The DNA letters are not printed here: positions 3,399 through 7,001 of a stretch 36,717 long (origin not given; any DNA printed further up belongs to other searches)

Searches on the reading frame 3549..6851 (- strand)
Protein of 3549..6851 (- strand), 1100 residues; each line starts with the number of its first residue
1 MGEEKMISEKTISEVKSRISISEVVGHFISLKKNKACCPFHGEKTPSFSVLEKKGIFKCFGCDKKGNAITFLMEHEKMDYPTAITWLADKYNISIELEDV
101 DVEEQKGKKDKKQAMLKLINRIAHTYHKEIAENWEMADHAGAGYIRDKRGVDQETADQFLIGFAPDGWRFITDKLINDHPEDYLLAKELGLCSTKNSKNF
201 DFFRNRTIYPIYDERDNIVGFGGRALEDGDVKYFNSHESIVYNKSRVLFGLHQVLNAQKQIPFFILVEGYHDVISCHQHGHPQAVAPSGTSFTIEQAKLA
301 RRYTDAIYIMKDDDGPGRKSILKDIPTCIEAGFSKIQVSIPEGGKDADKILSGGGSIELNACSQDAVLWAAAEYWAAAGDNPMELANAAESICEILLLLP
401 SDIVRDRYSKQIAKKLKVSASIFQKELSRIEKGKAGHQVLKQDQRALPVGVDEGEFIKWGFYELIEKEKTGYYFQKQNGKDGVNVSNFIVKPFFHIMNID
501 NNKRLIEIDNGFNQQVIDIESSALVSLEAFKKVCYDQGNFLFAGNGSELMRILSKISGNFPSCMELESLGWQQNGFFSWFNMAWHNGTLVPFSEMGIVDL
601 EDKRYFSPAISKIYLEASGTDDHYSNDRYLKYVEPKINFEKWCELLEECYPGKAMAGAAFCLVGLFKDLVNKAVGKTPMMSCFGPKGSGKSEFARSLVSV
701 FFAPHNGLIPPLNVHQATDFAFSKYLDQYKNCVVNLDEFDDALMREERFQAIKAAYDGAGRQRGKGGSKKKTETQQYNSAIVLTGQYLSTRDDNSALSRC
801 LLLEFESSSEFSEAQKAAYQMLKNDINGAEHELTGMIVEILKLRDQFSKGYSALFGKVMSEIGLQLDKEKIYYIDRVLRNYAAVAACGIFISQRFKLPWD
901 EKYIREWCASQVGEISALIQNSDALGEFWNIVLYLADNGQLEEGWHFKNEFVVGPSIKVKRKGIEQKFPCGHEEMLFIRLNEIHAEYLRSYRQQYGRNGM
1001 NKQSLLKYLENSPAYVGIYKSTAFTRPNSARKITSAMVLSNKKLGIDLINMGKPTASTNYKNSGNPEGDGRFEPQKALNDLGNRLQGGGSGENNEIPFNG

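Call 8: search_protein_families(library=phrogs, proteins=[window:3549-6851:-], max_evalue=0.001)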
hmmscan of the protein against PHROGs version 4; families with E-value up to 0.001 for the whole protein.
window:3549-6851:- (1100 aa): 11 families
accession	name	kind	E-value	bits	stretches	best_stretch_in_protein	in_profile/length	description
phrog_6444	-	DNA, RNA and nucleotide metabolism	3.8e-89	301.1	1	6-434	4-437/577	DNA primase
phrog_22657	-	unknown function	8.5e-75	253.2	2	8-335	5-332/1185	-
phrog_47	-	DNA, RNA and nucleotide metabolism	1.2e-51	177.3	1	13-347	32-318/947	DNA primase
phrog_18097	-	DNA, RNA and nucleotide metabolism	1.2e-19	71.6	1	10-122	5-118/199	DNA primase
phrog_11992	-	unknown function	4.4e-19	70.4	1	11-116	3-109/177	-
phrog_360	-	DNA, RNA and nucleotide metabolism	4.8e-16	60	1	32-87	28-83/133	DNA primase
phrog_239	-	DNA, RNA and nucleotide metabolism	5e-13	49.9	1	195-369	137-315/801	DNA primase/helicase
phrog_510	-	DNA, RNA and nucleotide metabolism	9.3e-13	48.8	1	18-109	23-120/667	DNA primase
phrog_26824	-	unknown function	1.8e-11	43.9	1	13-93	6-89/868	-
phrog_1139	-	DNA, RNA and nucleotide metabolism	3e-09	36.4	1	640-936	507-802/895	DNA primase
phrog_168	-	DNA, RNA and nucleotide metabolism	2.5e-06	28.4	1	666-827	33-175/314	clamp loader of DNA polymerase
